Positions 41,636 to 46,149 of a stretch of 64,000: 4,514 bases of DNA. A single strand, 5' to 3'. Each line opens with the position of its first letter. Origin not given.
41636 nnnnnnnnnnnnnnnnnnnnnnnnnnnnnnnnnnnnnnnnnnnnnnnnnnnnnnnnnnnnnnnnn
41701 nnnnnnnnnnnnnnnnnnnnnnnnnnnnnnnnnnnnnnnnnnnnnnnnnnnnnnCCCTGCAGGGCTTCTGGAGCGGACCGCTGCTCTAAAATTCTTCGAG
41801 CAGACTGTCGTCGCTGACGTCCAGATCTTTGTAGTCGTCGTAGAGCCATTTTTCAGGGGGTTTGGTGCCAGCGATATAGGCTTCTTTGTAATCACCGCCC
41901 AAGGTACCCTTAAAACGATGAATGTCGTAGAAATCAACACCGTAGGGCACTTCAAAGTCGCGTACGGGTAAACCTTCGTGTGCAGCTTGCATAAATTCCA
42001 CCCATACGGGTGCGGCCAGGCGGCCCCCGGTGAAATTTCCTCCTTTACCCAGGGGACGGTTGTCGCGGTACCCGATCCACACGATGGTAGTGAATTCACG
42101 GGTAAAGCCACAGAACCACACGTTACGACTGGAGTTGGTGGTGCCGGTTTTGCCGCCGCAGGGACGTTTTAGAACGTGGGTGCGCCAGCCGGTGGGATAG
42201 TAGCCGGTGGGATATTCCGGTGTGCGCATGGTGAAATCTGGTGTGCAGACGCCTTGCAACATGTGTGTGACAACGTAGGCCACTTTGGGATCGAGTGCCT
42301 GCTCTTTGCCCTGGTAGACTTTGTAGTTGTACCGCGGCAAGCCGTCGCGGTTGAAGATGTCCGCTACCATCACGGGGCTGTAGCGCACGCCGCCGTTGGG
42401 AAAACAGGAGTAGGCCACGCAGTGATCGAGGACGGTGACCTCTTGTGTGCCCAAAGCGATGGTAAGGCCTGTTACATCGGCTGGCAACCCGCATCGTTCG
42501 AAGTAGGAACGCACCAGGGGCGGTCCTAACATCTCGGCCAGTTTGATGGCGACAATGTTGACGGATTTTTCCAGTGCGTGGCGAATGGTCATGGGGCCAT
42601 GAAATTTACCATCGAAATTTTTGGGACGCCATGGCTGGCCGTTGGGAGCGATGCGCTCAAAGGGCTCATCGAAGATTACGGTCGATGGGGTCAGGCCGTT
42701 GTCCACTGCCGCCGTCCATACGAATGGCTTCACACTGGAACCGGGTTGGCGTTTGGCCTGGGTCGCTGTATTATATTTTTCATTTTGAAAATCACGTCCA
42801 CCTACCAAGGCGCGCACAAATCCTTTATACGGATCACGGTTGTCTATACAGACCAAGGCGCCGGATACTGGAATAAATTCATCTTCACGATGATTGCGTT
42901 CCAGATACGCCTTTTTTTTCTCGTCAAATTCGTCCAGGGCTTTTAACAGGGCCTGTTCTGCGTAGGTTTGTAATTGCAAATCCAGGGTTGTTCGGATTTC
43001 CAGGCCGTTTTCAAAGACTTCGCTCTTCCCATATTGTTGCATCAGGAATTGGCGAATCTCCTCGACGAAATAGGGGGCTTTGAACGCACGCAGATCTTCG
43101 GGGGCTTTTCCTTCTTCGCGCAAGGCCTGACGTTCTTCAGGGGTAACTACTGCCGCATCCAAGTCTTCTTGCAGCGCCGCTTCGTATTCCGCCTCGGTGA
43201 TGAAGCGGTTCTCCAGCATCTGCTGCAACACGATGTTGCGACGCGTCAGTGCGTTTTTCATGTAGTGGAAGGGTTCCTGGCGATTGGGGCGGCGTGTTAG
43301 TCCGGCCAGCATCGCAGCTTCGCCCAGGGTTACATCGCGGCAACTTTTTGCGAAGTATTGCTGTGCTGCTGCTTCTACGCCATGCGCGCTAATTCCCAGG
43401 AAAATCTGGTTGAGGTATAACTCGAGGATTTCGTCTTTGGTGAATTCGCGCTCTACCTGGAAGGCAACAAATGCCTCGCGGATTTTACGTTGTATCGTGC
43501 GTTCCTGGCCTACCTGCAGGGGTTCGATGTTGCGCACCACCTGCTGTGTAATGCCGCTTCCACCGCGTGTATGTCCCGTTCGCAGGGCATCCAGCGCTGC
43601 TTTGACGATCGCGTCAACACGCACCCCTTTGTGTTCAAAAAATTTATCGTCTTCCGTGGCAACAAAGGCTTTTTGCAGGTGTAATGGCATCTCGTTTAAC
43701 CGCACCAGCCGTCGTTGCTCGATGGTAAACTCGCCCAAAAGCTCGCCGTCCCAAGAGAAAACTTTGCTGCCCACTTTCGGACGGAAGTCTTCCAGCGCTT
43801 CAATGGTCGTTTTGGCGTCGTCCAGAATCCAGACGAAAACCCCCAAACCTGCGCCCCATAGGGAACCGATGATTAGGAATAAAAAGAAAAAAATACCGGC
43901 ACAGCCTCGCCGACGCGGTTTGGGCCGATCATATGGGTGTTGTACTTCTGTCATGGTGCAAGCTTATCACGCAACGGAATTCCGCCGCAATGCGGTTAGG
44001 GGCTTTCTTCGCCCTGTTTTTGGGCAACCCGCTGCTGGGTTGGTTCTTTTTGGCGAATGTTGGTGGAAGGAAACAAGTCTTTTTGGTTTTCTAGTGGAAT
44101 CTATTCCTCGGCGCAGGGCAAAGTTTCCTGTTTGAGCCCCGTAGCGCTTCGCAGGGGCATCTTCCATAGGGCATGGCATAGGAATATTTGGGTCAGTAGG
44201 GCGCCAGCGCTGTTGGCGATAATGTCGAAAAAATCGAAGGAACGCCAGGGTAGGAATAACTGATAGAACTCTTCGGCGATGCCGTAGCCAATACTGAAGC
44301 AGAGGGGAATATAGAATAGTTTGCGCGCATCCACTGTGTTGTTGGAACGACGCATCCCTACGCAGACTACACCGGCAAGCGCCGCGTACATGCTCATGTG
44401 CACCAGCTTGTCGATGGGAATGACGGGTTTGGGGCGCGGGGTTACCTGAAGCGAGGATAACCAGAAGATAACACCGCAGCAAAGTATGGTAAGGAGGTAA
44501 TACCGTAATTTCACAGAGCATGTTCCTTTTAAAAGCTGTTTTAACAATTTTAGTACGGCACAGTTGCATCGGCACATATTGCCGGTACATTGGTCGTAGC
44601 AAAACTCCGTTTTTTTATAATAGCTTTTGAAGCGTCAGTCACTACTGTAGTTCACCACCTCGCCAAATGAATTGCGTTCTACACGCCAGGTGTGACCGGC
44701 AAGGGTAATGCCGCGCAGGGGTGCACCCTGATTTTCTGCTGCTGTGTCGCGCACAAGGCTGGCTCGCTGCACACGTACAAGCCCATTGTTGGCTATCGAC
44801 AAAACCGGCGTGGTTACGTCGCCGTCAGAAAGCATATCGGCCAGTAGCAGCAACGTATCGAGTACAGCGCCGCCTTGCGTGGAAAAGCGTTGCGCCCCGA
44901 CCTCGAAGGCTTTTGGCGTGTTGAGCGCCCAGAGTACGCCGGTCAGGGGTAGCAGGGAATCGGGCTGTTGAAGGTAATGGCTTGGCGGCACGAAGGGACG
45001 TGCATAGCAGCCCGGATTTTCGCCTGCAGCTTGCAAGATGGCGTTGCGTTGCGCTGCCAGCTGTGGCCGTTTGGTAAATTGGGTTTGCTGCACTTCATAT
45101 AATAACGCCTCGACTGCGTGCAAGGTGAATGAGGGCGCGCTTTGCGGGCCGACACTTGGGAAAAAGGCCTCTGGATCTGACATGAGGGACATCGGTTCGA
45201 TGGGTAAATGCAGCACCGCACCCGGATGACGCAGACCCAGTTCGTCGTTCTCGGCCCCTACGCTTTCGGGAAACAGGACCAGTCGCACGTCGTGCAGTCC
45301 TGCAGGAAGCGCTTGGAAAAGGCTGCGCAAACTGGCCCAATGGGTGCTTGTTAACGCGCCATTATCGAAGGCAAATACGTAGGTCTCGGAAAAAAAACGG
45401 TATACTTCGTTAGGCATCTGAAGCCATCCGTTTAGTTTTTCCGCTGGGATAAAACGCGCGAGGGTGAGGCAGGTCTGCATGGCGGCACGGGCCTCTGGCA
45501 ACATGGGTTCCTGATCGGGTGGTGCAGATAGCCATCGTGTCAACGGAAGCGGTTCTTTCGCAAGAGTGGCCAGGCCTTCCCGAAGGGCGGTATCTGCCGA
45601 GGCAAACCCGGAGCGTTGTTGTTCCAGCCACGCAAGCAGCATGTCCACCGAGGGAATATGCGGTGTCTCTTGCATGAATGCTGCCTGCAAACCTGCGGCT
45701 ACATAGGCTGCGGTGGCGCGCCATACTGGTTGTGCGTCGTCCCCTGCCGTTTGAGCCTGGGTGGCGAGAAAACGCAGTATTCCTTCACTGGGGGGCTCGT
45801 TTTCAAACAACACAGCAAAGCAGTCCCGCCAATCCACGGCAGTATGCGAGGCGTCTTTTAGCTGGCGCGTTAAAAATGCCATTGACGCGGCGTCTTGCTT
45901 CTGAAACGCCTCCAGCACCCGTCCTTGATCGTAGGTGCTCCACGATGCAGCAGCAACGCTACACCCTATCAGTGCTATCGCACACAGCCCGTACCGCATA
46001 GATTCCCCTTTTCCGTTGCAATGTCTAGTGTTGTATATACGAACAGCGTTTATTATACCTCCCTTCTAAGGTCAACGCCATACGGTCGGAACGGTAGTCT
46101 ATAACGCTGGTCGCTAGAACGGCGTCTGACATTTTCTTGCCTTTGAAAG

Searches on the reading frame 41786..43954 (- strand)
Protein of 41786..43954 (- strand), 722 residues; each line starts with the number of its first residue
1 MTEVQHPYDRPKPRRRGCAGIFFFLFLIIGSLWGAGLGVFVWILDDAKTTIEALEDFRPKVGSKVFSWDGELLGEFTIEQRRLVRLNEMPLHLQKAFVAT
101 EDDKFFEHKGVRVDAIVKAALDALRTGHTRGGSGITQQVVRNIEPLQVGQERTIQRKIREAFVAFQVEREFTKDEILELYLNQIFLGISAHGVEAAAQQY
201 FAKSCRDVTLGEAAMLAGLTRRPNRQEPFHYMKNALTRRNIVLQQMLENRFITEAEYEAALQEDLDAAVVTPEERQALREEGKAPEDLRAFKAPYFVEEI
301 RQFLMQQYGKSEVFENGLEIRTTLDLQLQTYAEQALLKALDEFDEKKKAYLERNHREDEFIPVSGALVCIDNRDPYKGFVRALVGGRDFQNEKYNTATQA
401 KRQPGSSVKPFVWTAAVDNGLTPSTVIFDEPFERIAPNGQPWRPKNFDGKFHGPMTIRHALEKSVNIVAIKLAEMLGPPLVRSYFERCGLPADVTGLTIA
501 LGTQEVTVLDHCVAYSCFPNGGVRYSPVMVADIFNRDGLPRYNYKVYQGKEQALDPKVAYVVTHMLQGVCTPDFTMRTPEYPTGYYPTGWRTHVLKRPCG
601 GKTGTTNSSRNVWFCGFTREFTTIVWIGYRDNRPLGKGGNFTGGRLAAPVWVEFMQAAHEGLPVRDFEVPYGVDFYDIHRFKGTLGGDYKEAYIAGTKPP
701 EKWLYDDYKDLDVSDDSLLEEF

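Call 37: search_protein_families(library=pfam, proteins=[window:41786-43954:-], max_evalue=0.001)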
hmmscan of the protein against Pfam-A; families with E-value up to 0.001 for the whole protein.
window:41786-43954:- (722 aa): 2 families
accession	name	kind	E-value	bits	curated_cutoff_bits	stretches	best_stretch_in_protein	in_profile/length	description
PF00912.28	Transgly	-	3.4e-57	193.2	27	1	70-246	2-177/178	Transglycosylase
PF00905.27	Transpeptidase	-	1.1e-22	81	22.1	1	374-650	7-293/299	Penicillin binding protein transpeptidase domain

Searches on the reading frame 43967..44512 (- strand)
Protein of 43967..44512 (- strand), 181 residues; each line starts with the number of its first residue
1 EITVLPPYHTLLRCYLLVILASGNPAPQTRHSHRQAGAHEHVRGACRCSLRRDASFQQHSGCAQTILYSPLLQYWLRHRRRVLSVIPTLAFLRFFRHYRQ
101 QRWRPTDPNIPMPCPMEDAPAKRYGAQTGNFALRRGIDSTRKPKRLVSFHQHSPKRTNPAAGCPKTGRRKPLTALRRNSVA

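Call 37: search_protein_families(library=pfam, proteins=[window:43967-44512:-], max_evalue=0.001)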
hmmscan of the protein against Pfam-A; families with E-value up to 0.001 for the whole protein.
window:43967-44512:- (181 aa): 0 families

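Call 71: search_protein_families(library=pfam, proteins=[window:43967-44512:-], max_evalue=1)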
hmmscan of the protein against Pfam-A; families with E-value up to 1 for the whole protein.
window:43967-44512:- (181 aa): 1 family
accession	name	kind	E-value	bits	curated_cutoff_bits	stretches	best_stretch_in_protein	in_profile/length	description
PF17955.6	Cas6b_N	-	0.19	12.3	25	1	38-80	20-62/105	Cas6b N-terminal domain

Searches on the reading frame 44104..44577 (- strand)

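Call 73: search_protein_families(library=pfam, proteins=[window:44104-44577:-], max_evalue=1)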
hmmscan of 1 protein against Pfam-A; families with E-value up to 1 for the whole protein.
window:44104-44577:- (158 aa): 2 families
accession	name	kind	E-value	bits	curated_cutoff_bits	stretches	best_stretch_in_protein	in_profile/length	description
PF04892.17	VanZ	-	4.4e-08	34.2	30.1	1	55-131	56-120/126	VanZ like family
PF09678.15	Caa3_CtaG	-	0.059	13.2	27.7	1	28-81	136-189/237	Cytochrome c oxidase caa3 assembly factor (Caa3_CtaG)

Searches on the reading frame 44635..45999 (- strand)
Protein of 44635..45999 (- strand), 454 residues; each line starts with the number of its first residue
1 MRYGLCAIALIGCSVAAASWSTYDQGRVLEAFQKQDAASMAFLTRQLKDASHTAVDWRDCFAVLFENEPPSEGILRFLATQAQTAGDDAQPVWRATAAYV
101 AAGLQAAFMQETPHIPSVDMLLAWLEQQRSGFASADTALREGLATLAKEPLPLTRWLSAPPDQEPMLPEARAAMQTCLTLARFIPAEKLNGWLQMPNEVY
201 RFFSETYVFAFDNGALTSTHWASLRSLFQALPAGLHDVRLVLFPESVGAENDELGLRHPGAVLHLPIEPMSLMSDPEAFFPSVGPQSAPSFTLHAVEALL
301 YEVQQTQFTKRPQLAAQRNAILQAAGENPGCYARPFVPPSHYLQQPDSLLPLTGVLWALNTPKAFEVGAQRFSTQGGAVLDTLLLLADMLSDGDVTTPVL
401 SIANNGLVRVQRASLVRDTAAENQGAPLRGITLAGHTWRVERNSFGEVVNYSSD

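Call 37: search_protein_families(library=pfam, proteins=[window:44635-45999:-], max_evalue=0.001)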
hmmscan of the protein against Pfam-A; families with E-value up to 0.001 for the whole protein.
window:44635-45999:- (454 aa): 0 families

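Call 71: search_protein_families(library=pfam, proteins=[window:44635-45999:-], max_evalue=1)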
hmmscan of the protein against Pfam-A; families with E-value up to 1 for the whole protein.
window:44635-45999:- (454 aa): 1 family
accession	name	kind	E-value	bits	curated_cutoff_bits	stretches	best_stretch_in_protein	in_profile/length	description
PF06992.16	Phage_lambda_P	-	0.083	13.1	26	1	96-139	45-91/162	Replication protein P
